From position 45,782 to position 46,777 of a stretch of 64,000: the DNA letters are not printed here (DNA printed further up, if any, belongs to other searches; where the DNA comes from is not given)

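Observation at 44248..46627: Candidate undescribed three-gene cassette (231-aa, 203-aa and an MBL-fold protein) heading the Type III-like operon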

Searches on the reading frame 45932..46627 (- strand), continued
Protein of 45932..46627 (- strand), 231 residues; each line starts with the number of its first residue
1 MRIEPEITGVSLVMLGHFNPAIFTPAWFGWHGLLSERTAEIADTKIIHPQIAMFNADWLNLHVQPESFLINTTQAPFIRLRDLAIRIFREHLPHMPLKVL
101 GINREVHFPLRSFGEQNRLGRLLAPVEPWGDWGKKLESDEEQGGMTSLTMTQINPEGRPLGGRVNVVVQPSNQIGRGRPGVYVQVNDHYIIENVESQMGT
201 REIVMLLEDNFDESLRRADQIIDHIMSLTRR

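Call 44: fold_search(model_id=the predicted structure, library=pdb)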
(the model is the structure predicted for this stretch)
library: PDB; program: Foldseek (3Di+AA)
matches with E <= 10: 1020; with E <= 0.001: 6
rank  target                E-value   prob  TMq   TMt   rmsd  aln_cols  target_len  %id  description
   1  6bm7_F                1.3e-04  1.00  0.32  0.27  15.8       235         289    9  Crystal structure of Trypanosoma brucei AdoMetDC/prozyme heterodimer in complex with pyrimidineamine inhibitor UTSAM56 (released 2018-01-03)
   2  5tvf_F                3.7e-04  0.99  0.33  0.28  16.1       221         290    8  Crystal structure of Trypanosoma brucei AdoMetDC/prozyme heterodimer in complex with inhibitor CGP 40215 (released 2017-01-11)
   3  5tvf_E                5.3e-04  0.99  0.34  0.28  16.0       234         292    8  Crystal structure of Trypanosoma brucei AdoMetDC/prozyme heterodimer in complex with inhibitor CGP 40215 (released 2017-01-11)
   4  5tvm_E                5.3e-04  0.98  0.32  0.26  16.5       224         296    8  Crystal structure of Trypanosoma brucei AdoMetDC/prozyme heterodimer (released 2017-01-11)
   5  4cwc_A                5.3e-04  0.89  0.27  0.25  19.0       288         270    9  Structure of Rolling Circle Replication Initiator Protein (RepDE) from Staphylococcus aureus (released 2015-04-15)
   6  5tvm_F                8.6e-04  0.98  0.32  0.26  16.7       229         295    9  Crystal structure of Trypanosoma brucei AdoMetDC/prozyme heterodimer (released 2017-01-11)
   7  6bm7_E                1.3e-03  0.97  0.32  0.27  16.5       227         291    9  Crystal structure of Trypanosoma brucei AdoMetDC/prozyme heterodimer in complex with pyrimidineamine inhibitor UTSAM56 (released 2018-01-03)
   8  4cwe_A                2.7e-03  0.66  0.26  0.24  18.4       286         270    8  Structural studies of rolling circle replication initiation protein from Staphylococcus aureus (released 2015-04-15)
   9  1msv_A                3.9e-03  0.85  0.30  0.23  15.2       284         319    7  The S68A S-adenosylmethionine decarboxylase proenzyme processing mutant. (released 2003-03-11)
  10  1jl0_A                5.6e-03  0.90  0.30  0.24  15.8       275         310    9  Structure of a Human S-Adenosylmethionine Decarboxylase Self-processing Ester Intermediate and Mechanism of Putrescine (released 2001-08-22)
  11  1jl0_B                6.7e-03  0.80  0.29  0.23  15.1       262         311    7  Structure of a Human S-Adenosylmethionine Decarboxylase Self-processing Ester Intermediate and Mechanism of Putrescine (released 2001-08-22)
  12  5zch_C                7.1e-03  0.35  0.19  0.25  18.6       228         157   13  Crystal structure of OsPP2C50 I267W:OsPYL/RCAR3 with (+)-ABA (released 2019-03-06)
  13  5gwo_C                7.5e-03  0.30  0.19  0.23  18.1       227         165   13  Crystal structure of RCAR3:PP2C S265F/I267M with (+)-ABA (released 2017-09-13)
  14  5zcu_C                7.5e-03  0.28  0.18  0.23  18.3       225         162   12  Crystal structure of RCAR3:PP2C wild-type with pyrabactin (released 2019-03-06)
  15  1msv_B                8.0e-03  0.80  0.29  0.23  14.8       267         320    7  The S68A S-adenosylmethionine decarboxylase proenzyme processing mutant. (released 2003-03-11)
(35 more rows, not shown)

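Call 52: search_protein_families(library=pfam, proteins=[L001:8378-9859:+, L017:6439-7593:+, L017:7562-8743:+, L017:8745-9707:+, L031:12442-13812:+, L031:13809-14555:+, L032:11754-12707:+, L070:11282-12481:+, L017:13225-15879:+, L059:13796-17029:+], max_evalue=0.001)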
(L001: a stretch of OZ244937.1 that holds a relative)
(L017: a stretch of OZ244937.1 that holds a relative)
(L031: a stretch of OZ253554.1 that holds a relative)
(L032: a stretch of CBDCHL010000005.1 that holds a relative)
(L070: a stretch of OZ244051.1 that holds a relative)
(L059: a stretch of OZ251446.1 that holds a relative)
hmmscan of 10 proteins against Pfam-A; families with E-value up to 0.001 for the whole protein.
L001:8378-9859:+ (493 aa): 1 family
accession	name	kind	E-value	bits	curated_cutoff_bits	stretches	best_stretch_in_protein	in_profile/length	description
PF02661.23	Fic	-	1.5e-21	77.5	24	1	161-276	2-93/93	Fic/DOC family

L017:6439-7593:+ (384 aa): 1 family
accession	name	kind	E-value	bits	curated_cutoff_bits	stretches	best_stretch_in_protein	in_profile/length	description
PF03235.19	GmrSD_N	-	2.1e-23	84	33.2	1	59-201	2-198/199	GmrSD restriction endonuclease, N-terminal domain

L017:7562-8743:+ (393 aa): 7 families
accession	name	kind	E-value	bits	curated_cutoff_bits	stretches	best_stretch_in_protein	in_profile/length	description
PF13175.12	AAA_15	-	6e-22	79.2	32.1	2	260-323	301-373/374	AAA ATPase domain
PF13304.12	AAA_21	-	1.2e-21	78.6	27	2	261-325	239-304/304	AAA domain, putative AbiEii toxin, Type IV TA system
PF12476.13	DUF3696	-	4.9e-15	55.9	22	1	337-386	2-49/52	Protein of unknown function (DUF3696)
PF11398.14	DUF2813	-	5e-08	33.2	21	1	6-51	2-47/372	Protein of unknown function (DUF2813)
PF02463.25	SMC_N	-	4.9e-06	26.6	40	1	6-57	1-60/220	RecF/RecN/SMC N terminal domain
PF13476.12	AAA_23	-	0.00018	22.6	27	1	9-48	1-41/201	AAA domain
PF13555.12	AAA_29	-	0.00086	19.5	27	0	7-48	1-44/61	P-loop containing region of AAA domain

L017:8745-9707:+ (320 aa): 0 families

L031:12442-13812:+ (456 aa): 5 families
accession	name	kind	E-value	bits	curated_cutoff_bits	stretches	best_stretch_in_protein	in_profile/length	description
PF13304.12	AAA_21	-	8.5e-19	69.2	27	1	55-347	1-303/304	AAA domain, putative AbiEii toxin, Type IV TA system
PF13175.12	AAA_15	-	8.6e-18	65.5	32.1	2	240-346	281-373/374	AAA ATPase domain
PF02463.25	SMC_N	-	2.9e-13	50.2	40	2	263-354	128-207/220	RecF/RecN/SMC N terminal domain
PF13476.12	AAA_23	-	5.7e-13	50.4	27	1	38-210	4-177/201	AAA domain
PF11398.14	DUF2813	-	2.6e-09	37.4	21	1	33-77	3-46/372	Protein of unknown function (DUF2813)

L031:13809-14555:+ (248 aa): 1 family
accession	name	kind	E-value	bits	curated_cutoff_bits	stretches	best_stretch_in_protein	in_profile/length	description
PF01844.29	HNH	-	1.4e-05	25.6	21.4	1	52-93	1-37/47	HNH endonuclease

L032:11754-12707:+ (317 aa): 2 families
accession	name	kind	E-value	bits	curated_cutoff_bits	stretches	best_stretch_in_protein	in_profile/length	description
PF12762.13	DDE_Tnp_IS1595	-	4e-30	105.3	27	1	132-280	2-153/153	ISXO2-like transposase domain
PF12760.12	Zn_ribbon_IS1595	-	1.9e-13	50.6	25.4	1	19-63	2-46/46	Transposase zinc-ribbon domain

L070:11282-12481:+ (399 aa): 4 families
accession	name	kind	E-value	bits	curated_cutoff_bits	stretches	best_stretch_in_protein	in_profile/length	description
PF01609.27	DDE_Tnp_1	-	1.4e-30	107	23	1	136-344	7-200/200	Transposase DDE domain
PF14294.11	DUF4372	-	1.2e-28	99.5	25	1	16-89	1-74/74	Domain of unknown function (DUF4372)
PF13612.12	DDE_Tnp_1_3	-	1.8e-05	25.3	27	1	162-238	46-121/155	Transposase DDE domain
PF13701.12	DDE_Tnp_1_4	-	2.5e-05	23.1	34.7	1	270-354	291-379/435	Transposase DDE domain group 1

L017:13225-15879:+ (884 aa): 3 families
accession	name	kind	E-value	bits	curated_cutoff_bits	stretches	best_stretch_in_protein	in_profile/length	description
PF13307.12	Helicase_C_2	-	7.4e-10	39.6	25.3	1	387-476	55-157/170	Helicase C-terminal domain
PF00270.35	DEAD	-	6e-08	33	26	1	37-148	12-130/167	DEAD/DEAH box helicase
PF04851.21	ResIII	-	1.2e-06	28.9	22.5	1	23-149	6-139/164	Type III restriction enzyme, res subunit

L059:13796-17029:+ (1077 aa): 22 families
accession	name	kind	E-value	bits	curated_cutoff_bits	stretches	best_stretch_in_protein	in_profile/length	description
PF00515.34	TPR_1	-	1.9e-41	138.6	27.8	0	876-902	3-29/34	Tetratricopeptide repeat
PF13424.12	TPR_12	-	1.9e-32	111.7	30.1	5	744-816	2-73/77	Tetratricopeptide repeat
PF07719.23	TPR_2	-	1.6e-28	96.8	27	0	876-904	3-31/34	Tetratricopeptide repeat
PF13374.12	TPR_10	-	3.5e-27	94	27.5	0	530-559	2-31/42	Tetratricopeptide repeat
PF13181.12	TPR_8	-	1.3e-25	87.7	25.7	0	788-814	1-27/34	Tetratricopeptide repeat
PF13174.12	TPR_6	-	3.3e-24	84.2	26.3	0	661-692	2-33/33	Tetratricopeptide repeat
PF13432.12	TPR_16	-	2.9e-22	79.2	32.7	0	536-603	3-61/65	Tetratricopeptide repeat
PF13428.12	TPR_14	-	6.3e-16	57.7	23.5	0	881-913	8-40/44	Tetratricopeptide repeat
PF07721.20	TPR_4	-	1.1e-15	56.9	27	0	832-856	2-26/26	Tetratricopeptide repeat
PF13431.12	TPR_17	-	2.6e-11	43.3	24.4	0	789-808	14-33/34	Tetratricopeptide repeat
PF13191.12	AAA_16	-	2.7e-09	38.2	32.6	1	41-186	2-143/167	AAA ATPase domain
PF24389.1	ORC-CDC6-like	-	3.7e-07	29.7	27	1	26-88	5-57/571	ORC-CDC6-like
PF13176.12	TPR_7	-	1.3e-06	28.4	27.9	0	833-857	1-25/36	Tetratricopeptide repeat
PF12968.13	DUF3856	-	2.7e-05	24.6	27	0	626-687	65-128/143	Domain of Unknown Function (DUF3856)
PF01978.25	TrmB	-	6.4e-05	23.2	25.6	1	312-371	9-65/68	Sugar-specific transcriptional regulator TrmB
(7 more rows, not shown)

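Call 54: search_protein_representatives(alignment_id=A2)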
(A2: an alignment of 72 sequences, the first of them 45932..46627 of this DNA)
Query: 72 sequences, 231 profile positions. Proteins with E-value up to 0.001 (for the whole library): 2424; up to 1e-10: 1558; up to 1e-30: 473. The best 150 are listed.
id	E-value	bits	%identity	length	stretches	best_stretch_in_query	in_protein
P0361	9.4e-93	326.1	-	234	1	4-228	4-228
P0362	6.3e-87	307.1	-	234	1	1-230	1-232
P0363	3.9e-86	304.5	-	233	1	1-230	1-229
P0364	5.3e-86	304.0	-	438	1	1-230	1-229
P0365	4.0e-85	301.1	-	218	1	14-230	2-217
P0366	1.3e-83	296.3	-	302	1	1-230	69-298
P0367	4.0e-78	278.3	-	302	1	1-230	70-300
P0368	1.6e-75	269.8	-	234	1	3-229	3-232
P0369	1.3e-74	266.7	-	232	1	1-229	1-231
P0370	1.5e-73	263.3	-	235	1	1-230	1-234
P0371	2.1e-73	262.8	-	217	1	14-229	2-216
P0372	3.5e-72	258.8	-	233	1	1-230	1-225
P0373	3.6e-71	255.5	-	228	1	1-229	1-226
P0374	3.9e-70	252.1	-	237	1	1-230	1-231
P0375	4.5e-70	251.9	-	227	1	1-229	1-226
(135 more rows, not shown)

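Call 55: find_related_loci(query=A2, collection=viral_contigs, flank=6000)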
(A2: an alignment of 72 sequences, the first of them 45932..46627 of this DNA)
Query A2 (231 aa) in viral_contigs; peptide patterns used: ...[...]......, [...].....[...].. (x = any residue, [..] = any of these).
76 stretches matched a pattern; 5 encode a relative of the query (tblastn E <= 1e-3); 5 distinct loci.
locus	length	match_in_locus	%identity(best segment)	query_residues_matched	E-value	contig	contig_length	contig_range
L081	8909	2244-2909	37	3-226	2e-41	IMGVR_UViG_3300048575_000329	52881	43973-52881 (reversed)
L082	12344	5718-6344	31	6-226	5e-24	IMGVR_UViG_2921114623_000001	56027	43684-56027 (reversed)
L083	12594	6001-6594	30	3-211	3e-22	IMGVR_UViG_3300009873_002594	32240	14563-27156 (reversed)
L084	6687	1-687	27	1-227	6e-21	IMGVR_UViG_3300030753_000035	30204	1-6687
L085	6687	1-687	27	1-227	6e-21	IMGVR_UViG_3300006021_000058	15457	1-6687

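Call 59: search_protein_families(library=ncbifam, alignment_id=A5, max_evalue=0.01)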
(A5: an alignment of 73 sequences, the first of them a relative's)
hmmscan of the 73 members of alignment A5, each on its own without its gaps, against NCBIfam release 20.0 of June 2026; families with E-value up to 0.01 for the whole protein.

A. member 1, P0361 (234 aa): 0 families

B. families by the number of members that match (of 73 scanned): 1 family
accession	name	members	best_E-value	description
TIGR02337.1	HpaR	1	0.007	homoprotocatechuate degradation operon regulator HpaR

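Call 60: search_protein_families(library=pfam, alignment_id=A5, max_evalue=0.01)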
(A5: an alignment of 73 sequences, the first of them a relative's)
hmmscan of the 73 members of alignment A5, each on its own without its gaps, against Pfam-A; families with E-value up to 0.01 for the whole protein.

A. member 1, P0361 (234 aa): 0 families

B. families by the number of members that match (of 73 scanned): 1 family
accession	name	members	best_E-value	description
PF22381.2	Staph_reg_Sar_Rot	1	0.0018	Transcriptional regulator SarA/Rot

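Call 61: search_solved_structures(query=A5, max_evalue=10)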
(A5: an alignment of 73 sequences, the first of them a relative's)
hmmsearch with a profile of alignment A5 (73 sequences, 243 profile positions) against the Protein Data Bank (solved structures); distinct sequences matched with E-value up to 10: 9.
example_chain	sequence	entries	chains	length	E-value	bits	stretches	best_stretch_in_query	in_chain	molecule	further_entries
8prj_A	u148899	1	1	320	0.0088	18.7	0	171-194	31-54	v31Bagel8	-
8prs_A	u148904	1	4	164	0.018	17.7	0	171-194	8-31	nvBagel4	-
8pra_A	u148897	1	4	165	0.027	17.1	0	171-194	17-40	Cell surface protein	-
8ek4_A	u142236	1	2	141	0.42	13.2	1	202-238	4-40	Ice-binding protein TIP-99a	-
3qwt_A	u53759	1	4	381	0.71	12.5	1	130-178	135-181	Putative GH105 family protein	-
8prd_A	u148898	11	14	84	1.2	11.7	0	171-195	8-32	Cell surface protein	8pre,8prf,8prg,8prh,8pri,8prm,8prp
4v61_BM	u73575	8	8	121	1.3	11.7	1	74-119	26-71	Ribosomal Protein L14 | 50S ribosomal protein L14, chloroplastic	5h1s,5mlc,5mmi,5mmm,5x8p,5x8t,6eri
8pro_A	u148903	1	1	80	1.3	11.6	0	171-194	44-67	Cell surface protein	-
8pr9_A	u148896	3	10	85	1.8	11.1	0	171-194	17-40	Cell surface protein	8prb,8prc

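Call 70: search_protein_families(library=pfam, alignment_id=A6, max_evalue=0.00001)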
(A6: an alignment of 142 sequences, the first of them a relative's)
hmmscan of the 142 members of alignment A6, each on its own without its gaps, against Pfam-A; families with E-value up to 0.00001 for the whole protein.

A. member 1, L007:136-1275:+ (380 aa): 1 family
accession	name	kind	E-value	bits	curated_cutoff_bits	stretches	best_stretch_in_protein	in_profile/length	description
PF02661.23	Fic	-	7.2e-22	78.5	24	1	27-142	2-93/93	Fic/DOC family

B. families by the number of members that match (of 142 scanned): 112 families (the first 25 are shown)
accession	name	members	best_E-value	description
PF13701.12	DDE_Tnp_1_4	3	1.6e-15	Transposase DDE domain group 1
PF02515.22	CoA_transf_3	2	2.9e-180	CoA-transferase family III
PF01987.23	AIM24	2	7.4e-60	Mitochondrial biogenesis AIM24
PF07690.21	MFS_1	2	4e-25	Major Facilitator Superfamily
PF01979.26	Amidohydro_1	2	2e-24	Amidohydrolase family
PF00881.29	Nitroreductase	2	1e-21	Nitroreductase family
PF15892.11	BNR_4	2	1.8e-18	BNR repeat-containing family member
PF07969.17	Amidohydro_3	2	8.8e-18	Amidohydrolase family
PF00149.33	Metallophos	2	6.3e-15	Calcineurin-like phosphoesterase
PF01596.23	Methyltransf_3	2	1.1e-12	O-methyltransferase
PF13578.12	Methyltransf_24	2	4.1e-12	Methyltransferase domain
PF13649.12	Methyltransf_25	2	7.7e-09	Methyltransferase domain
PF13847.12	Methyltransf_31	2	6.2e-08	Methyltransferase domain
PF08241.18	Methyltransf_11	2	1.9e-07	Methyltransferase domain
PF01019.26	G_glu_transpept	1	5.7e-152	Gamma-glutamyltranspeptidase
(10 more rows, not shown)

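Call 71: search_protein_families(library=padloc, alignment_id=A6, max_evalue=1e-8)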
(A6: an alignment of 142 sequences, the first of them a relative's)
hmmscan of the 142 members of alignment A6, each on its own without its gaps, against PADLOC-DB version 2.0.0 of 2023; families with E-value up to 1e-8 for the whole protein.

A. member 1, L007:136-1275:+ (380 aa): 7 families
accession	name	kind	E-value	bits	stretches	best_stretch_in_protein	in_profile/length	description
PDLC03963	SoFic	-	5.6e-30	102.9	1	13-211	100-285/361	-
PDLC04836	PDC-S04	-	3.6e-25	86.5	1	2-173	66-219/244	-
PDLC04840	PDC-S04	-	2.5e-22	77.7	1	2-175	49-206/227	-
PDLC04837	PDC-S04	-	5.7e-20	69.6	1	24-184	82-224/234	-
PDLC04966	PDC-S24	-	1.2e-16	58.6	1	72-167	262-368/497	-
PDLC04839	PDC-S04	-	1.2e-13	49.2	1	81-161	93-180/205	-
PDLC04838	PDC-S04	-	2.1e-09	35.5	1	73-182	90-200/209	-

B. families by the number of members that match (of 142 scanned): 47 families (the first 25 are shown)
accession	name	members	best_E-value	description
PDLC04134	mad2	2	2.4e-17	mads_2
PDLC03597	REase_MTase_IIG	1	2.8e-153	Type IIG restriction enzyme-methyltransferase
PDLC03310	MTase_II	1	7.5e-144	Type II methyltransferase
PDLC03051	REase_MTase_I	1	5.3e-90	Type I restriction enzyme-methyltransferase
PDLC04790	PDC-S01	1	1.2e-86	-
PDLC03961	ShosA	1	3.3e-67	-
PDLC04916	PDC-S11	1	2.7e-47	-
PDLC04789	PDC-S01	1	4.8e-43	-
PDLC04915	PDC-S11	1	2e-31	-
PDLC04135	mad3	1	5.2e-31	mads_3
PDLC03963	SoFic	1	5.6e-30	-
PDLC03927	PsyrA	1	1.2e-26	-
PDLC04836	PDC-S04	1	3.6e-25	-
PDLC04791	PDC-S01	1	2.1e-24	-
PDLC02707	PbeA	1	2.3e-22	PbeA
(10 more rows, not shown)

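Call 74: search_protein_families(library=phrogs, proteins=[window:45932-46627:-, L082:404-1723:+, L082:1734-2705:+, L082:3241-3822:+, L082:9417-10190:+, L082:10171-10872:+, L083:3315-5585:+, L083:8825-10288:+], max_evalue=0.001)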
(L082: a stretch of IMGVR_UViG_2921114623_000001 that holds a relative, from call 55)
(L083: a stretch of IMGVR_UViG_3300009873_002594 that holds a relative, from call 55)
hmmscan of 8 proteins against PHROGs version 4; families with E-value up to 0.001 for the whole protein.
window:45932-46627:- (231 aa): 0 families

L082:404-1723:+ (439 aa): 2 families
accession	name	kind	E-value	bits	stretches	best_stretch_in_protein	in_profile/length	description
phrog_8470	-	unknown function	3.4e-20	73.4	2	259-377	389-492/567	-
phrog_7484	-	unknown function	1.3e-05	25.1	1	260-436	287-446/450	-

L082:1734-2705:+ (323 aa): 5 families
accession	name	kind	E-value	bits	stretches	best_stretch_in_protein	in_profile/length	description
phrog_23776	-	unknown function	1.4e-47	163.5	1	1-146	1-147/280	-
phrog_19658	-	DNA, RNA and nucleotide metabolism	5.3e-11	43.6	1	1-139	1-141/283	replication initiation protein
phrog_270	-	DNA, RNA and nucleotide metabolism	2.7e-08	34.6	1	8-158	30-152/383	replication initiation protein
phrog_186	-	DNA, RNA and nucleotide metabolism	3.9e-08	34.3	1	3-137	22-159/308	DnaD-like helicase loader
phrog_428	-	DNA, RNA and nucleotide metabolism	0.00053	20.2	1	45-152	128-237/455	replication initiation protein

L082:3241-3822:+ (193 aa): 3 families
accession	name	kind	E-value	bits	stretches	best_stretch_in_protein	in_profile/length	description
phrog_524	-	transcription regulation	1e-35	125.2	1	32-185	23-172/317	anti-repressor Ant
phrog_14366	-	unknown function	5.8e-19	69.4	1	37-120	22-104/122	-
phrog_245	-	transcription regulation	1.3e-07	32.5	1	39-168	62-159/319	anti-repressor Ant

L082:9417-10190:+ (257 aa): 1 family
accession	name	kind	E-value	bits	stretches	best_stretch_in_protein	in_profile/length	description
phrog_887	-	moron, auxiliary metabolic gene and host takeover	8.4e-49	167.8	1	27-242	30-253/509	queuine tRNA-ribosyltransferase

L082:10171-10872:+ (233 aa): 1 family
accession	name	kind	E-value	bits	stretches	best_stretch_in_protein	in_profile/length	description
phrog_1550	-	moron, auxiliary metabolic gene and host takeover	1e-13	51.9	1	7-188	146-351/418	QueC-like queuosine biosynthesis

L083:3315-5585:+ (756 aa): 2 families
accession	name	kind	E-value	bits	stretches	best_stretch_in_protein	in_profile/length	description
phrog_38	-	head and packaging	1.5e-33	117.5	1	88-449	249-524/760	terminase large subunit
phrog_15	-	head and packaging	8.9e-30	104.8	1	455-727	691-922/1330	terminase large subunit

L083:8825-10288:+ (487 aa): 2 families
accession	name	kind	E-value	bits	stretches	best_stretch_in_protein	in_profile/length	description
phrog_21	-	head and packaging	2.6e-63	215.3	1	22-480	36-523/1362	portal protein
phrog_537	-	head and packaging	1.9e-19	70.8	1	284-479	25-223/233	portal protein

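Call 75: search_dna_similar(query=window:45932-46627:-, collection=phages, mode=protein, max_evalue=0.001)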
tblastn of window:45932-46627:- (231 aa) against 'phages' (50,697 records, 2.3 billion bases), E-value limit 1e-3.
No match.

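Call 76: search_dna_similar(query=window:45932-46627:-, collection=plasmids, mode=protein, max_evalue=0.001)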
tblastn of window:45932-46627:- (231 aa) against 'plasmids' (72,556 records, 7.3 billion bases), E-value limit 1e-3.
Records with a match: 1; places in all: 1; records where one place covers at least 80% of the query: 1.
Best place of each record, by identity: <60% 1.
By first word of the organism name: Adhaeribacter 1.
By predicted mobility (MOB-suite, as given by PLSDB): non-mobilizable 1.
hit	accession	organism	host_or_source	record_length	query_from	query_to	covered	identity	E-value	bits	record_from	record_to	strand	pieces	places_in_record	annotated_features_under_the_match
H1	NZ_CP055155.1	Adhaeribacter swui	Cell culture,Mud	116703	6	225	95%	31.1%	7e-25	109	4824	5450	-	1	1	hypothetical protein (x2)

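Call 77: get_annotated_region(hit=H1, flank=9000)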
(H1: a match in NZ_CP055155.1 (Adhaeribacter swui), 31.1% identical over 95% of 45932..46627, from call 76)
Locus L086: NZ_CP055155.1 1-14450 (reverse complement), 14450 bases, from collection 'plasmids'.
description: Adhaeribacter swui strain KCTC 52873 plasmid unnamed2, complete sequence
organism: Adhaeribacter swui (NCBI taxid 2086471)
taxonomy: Bacteria; Bacteroidota; Cytophagia; Cytophagales; Hymenobacteraceae; Adhaeribacter; Adhaeribacter swui
host: -; source: Cell culture,Mud; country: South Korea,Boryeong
typing (MOB-suite, as given by PLSDB): non-mobilizable
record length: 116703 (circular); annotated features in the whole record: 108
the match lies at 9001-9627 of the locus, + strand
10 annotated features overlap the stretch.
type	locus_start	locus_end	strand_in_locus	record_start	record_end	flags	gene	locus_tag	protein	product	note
CDS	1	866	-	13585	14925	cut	-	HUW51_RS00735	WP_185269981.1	tetratricopeptide repeat protein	-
CDS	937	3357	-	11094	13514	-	-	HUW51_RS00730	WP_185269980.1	DUF4331 family protein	-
CDS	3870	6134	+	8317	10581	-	-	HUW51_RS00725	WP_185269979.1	TonB-dependent receptor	GO:0015891 - siderophore transport [Evidence IEA]; GO:0055085 - transmembrane transport [Evidence IEA]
CDS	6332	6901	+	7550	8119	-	-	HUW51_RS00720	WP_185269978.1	recombinase family protein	GO:0006310 - DNA recombination [Evidence IEA]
CDS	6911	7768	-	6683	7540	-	-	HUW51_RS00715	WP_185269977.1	hypothetical protein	-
CDS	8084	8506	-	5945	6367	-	-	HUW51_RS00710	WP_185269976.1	hypothetical protein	-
CDS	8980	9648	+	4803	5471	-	-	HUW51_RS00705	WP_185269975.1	hypothetical protein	-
CDS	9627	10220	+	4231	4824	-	-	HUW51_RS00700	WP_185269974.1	hypothetical protein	-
CDS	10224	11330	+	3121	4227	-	-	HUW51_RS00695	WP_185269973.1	MBL fold metallo-hydrolase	-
CDS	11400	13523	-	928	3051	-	-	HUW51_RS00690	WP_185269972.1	DEAD/DEAH box helicase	-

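Call 78: search_dna_similar(query=L082:5676-6365:+, collection=phages, mode=protein, max_evalue=0.001)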
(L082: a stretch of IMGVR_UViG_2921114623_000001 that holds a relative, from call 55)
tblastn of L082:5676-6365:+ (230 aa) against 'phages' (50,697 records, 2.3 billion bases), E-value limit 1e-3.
No match.
